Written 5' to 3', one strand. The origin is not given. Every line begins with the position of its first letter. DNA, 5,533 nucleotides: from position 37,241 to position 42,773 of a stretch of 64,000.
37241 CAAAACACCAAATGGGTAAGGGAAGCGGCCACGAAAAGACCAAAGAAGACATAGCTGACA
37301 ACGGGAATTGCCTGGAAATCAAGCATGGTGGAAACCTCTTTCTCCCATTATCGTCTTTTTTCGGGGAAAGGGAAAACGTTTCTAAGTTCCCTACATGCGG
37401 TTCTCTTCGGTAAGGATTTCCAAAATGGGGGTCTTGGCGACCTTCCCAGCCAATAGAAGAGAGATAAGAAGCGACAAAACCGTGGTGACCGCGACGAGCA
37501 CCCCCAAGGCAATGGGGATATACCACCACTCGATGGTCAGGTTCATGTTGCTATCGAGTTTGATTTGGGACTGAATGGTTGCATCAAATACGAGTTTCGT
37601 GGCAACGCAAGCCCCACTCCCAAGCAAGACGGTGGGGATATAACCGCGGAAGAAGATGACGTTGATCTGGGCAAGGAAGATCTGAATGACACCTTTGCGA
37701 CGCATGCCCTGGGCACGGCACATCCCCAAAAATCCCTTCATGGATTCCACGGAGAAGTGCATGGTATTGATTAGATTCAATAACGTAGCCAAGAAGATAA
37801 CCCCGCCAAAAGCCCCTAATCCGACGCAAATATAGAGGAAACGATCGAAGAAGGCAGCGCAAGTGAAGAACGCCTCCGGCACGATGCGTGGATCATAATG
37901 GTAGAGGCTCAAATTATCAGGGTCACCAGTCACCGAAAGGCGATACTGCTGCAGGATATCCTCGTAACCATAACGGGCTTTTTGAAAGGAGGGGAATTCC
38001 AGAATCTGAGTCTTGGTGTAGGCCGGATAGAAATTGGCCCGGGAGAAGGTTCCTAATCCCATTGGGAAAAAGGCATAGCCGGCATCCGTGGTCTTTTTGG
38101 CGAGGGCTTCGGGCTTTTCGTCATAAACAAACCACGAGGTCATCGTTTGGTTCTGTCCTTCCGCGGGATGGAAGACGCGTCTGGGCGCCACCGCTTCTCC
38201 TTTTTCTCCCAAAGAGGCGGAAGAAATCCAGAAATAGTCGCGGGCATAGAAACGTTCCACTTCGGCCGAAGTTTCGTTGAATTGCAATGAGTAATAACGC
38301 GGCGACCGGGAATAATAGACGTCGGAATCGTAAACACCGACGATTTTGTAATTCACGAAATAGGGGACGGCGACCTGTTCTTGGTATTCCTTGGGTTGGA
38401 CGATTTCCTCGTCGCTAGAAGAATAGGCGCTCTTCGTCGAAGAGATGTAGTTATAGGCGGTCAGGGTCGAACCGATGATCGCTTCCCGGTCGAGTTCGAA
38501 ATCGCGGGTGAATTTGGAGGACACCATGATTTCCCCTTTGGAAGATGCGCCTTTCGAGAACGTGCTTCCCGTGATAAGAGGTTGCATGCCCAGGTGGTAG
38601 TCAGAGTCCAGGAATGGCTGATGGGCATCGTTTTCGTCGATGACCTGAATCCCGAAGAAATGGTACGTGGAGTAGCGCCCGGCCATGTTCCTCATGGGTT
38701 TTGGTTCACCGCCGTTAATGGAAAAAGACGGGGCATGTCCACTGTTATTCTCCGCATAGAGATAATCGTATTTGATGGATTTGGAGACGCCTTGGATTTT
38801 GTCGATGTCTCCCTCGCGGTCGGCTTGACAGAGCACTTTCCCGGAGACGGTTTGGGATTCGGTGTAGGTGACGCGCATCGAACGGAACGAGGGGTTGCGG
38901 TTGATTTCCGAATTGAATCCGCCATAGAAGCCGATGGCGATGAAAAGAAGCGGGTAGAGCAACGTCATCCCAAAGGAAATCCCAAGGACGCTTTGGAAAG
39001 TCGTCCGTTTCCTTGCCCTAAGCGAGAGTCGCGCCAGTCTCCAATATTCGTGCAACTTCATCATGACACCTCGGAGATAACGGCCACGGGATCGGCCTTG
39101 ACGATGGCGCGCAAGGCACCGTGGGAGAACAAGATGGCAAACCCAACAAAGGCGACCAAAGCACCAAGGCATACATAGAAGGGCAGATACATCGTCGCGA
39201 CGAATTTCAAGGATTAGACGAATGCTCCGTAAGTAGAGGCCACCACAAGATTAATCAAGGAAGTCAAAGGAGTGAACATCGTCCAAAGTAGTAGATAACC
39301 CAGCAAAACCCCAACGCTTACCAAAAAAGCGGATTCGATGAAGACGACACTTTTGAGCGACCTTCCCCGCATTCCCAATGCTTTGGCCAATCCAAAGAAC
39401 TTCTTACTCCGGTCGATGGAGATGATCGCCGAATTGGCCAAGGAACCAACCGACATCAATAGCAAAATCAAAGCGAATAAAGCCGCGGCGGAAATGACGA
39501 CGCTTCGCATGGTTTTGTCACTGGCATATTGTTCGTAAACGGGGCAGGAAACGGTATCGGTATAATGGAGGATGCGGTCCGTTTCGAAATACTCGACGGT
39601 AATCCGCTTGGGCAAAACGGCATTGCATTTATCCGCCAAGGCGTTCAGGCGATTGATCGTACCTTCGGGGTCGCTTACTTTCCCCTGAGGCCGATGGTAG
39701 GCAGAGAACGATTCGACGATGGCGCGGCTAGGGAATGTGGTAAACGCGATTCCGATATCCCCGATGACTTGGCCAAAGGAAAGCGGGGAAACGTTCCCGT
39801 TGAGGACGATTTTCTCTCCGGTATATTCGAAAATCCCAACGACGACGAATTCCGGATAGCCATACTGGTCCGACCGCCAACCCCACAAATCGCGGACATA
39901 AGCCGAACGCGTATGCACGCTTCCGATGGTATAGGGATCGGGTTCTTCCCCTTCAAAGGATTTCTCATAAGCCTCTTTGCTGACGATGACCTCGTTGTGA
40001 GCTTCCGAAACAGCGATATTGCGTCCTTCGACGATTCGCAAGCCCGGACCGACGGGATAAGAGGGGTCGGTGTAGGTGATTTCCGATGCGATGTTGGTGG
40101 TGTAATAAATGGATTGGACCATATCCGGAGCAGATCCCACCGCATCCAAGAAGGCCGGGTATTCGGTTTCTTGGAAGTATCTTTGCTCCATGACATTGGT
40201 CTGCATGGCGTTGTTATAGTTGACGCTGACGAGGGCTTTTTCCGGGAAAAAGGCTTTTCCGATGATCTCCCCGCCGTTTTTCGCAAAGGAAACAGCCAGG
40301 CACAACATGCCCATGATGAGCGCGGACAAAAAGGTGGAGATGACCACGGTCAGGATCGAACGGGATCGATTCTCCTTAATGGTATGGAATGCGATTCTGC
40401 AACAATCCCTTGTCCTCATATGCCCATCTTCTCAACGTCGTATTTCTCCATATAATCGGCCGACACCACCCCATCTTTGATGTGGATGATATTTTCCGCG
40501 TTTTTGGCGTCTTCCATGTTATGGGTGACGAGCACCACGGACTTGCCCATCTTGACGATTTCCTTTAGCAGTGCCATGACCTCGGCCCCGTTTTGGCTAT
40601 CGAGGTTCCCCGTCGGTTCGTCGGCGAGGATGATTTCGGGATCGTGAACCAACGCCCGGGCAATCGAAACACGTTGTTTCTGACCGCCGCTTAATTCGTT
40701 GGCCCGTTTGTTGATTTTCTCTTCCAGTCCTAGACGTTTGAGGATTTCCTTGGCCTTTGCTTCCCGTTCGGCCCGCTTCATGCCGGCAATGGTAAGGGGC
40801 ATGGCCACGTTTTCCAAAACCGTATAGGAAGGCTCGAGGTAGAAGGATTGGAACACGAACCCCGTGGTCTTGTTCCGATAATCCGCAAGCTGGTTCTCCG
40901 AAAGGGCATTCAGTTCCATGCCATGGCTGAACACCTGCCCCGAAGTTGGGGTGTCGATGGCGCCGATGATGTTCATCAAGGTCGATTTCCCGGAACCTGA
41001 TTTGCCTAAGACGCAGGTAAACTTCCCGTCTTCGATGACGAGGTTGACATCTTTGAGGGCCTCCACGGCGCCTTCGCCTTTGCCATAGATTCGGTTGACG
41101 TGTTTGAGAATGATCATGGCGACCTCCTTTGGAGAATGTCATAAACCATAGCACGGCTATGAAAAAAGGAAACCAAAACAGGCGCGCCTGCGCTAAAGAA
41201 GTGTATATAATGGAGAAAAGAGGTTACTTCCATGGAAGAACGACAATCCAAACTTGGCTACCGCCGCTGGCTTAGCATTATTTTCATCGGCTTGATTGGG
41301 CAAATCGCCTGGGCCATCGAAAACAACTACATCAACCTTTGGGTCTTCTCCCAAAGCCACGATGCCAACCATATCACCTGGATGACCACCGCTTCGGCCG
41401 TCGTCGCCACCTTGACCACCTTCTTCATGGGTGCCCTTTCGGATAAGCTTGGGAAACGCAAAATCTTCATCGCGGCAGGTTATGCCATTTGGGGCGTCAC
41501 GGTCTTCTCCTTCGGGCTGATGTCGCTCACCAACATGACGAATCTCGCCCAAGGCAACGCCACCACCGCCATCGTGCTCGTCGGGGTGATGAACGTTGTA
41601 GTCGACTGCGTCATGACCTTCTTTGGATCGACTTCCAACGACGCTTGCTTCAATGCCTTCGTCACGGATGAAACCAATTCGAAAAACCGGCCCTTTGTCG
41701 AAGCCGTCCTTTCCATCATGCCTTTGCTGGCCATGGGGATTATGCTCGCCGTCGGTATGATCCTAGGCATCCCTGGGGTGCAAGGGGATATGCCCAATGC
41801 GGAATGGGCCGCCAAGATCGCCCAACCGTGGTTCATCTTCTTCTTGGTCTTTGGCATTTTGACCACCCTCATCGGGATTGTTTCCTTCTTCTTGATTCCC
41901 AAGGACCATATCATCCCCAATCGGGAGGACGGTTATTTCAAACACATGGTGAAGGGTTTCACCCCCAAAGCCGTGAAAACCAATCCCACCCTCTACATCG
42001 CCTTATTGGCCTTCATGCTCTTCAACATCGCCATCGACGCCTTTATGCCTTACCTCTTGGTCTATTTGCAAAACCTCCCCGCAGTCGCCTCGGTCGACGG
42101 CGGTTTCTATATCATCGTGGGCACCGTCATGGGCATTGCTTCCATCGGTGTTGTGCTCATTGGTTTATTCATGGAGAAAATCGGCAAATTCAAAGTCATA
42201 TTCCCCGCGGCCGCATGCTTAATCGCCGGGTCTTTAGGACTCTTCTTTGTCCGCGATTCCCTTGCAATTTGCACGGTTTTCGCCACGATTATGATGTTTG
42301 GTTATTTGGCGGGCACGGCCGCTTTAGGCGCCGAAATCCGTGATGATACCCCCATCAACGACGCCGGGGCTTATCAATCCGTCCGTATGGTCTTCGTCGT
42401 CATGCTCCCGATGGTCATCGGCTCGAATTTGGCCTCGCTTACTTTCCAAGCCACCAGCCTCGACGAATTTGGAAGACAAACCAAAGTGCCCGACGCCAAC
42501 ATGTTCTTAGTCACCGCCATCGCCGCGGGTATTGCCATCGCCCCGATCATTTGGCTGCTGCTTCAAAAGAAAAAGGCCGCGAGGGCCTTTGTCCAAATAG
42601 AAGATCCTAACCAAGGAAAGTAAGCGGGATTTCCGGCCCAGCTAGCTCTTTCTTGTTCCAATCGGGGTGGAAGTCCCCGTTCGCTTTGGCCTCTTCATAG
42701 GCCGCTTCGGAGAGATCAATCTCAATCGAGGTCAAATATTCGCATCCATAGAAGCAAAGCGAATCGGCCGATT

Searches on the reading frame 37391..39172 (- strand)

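Call 50: search_protein_families(library=pfam, proteins=[window:37391-39172:-], max_evalue=0.001)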
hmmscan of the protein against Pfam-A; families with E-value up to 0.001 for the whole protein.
window:37391-39172:- (593 aa): 1 family
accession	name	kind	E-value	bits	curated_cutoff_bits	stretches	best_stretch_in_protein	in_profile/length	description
PF02687.27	FtsX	-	9.6e-10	39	25.5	1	454-575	2-116/120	FtsX-like permease C-terminal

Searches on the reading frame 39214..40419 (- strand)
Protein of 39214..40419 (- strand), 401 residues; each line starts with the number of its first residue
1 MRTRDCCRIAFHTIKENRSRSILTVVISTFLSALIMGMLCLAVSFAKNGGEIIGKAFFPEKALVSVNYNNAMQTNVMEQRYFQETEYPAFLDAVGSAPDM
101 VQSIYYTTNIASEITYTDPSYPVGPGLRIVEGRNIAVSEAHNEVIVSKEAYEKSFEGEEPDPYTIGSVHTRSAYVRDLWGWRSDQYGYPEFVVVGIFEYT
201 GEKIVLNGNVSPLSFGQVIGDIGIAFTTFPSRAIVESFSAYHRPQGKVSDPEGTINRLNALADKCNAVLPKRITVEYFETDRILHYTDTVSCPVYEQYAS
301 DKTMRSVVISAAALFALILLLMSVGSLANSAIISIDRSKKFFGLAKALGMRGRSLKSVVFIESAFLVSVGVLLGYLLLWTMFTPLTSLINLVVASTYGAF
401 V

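Call 50: search_protein_families(library=pfam, proteins=[window:39214-40419:-], max_evalue=0.001)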
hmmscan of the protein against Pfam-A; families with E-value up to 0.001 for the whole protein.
window:39214-40419:- (401 aa): 2 families
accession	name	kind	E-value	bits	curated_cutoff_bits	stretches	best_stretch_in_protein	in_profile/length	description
PF02687.27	FtsX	-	4.7e-09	36.8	25.5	1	314-385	2-73/120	FtsX-like permease C-terminal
PF12704.14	MacB_PCD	-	0.00012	22.8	27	1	33-201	13-159/207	MacB-like periplasmic core domain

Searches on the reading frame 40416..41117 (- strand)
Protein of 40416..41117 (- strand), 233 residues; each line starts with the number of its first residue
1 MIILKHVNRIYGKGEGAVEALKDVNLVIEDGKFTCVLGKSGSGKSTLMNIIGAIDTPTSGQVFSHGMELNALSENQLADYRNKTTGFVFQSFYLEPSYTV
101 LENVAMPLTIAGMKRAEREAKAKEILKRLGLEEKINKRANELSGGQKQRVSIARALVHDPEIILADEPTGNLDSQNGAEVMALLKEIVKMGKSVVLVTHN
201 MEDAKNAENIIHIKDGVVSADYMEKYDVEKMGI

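Call 50: search_protein_families(library=pfam, proteins=[window:40416-41117:-], max_evalue=0.001)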
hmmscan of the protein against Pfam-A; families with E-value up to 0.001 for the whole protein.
window:40416-41117:- (233 aa): 5 families
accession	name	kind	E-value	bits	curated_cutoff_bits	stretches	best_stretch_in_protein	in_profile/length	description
PF00005.33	ABC_tran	-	9.4e-34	117.4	25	1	21-169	1-136/137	ABC transporter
PF02463.25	SMC_N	-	3.8e-07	30.2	40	0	121-214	122-212/220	RecF/RecN/SMC N terminal domain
PF13166.12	AAA_13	-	4.7e-05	22.7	36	0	35-148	20-125/713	AAA domain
PF03193.22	RsgA_GTPase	-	0.0006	20.1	30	0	19-51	95-126/174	RsgA GTPase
PF13555.12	AAA_29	-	0.00062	19.9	27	0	29-54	20-45/61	P-loop containing region of AAA domain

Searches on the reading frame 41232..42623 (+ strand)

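Call 82: search_protein_families(library=pfam, proteins=[window:41232-42623:+], max_evalue=1e-8)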
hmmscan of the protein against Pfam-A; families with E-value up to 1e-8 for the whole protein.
window:41232-42623:+ (463 aa): 1 family
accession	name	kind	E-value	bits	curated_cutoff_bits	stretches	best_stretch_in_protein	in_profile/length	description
PF07690.21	MFS_1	-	3e-21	76.2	33.4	1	19-397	4-346/347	Major Facilitator Superfamily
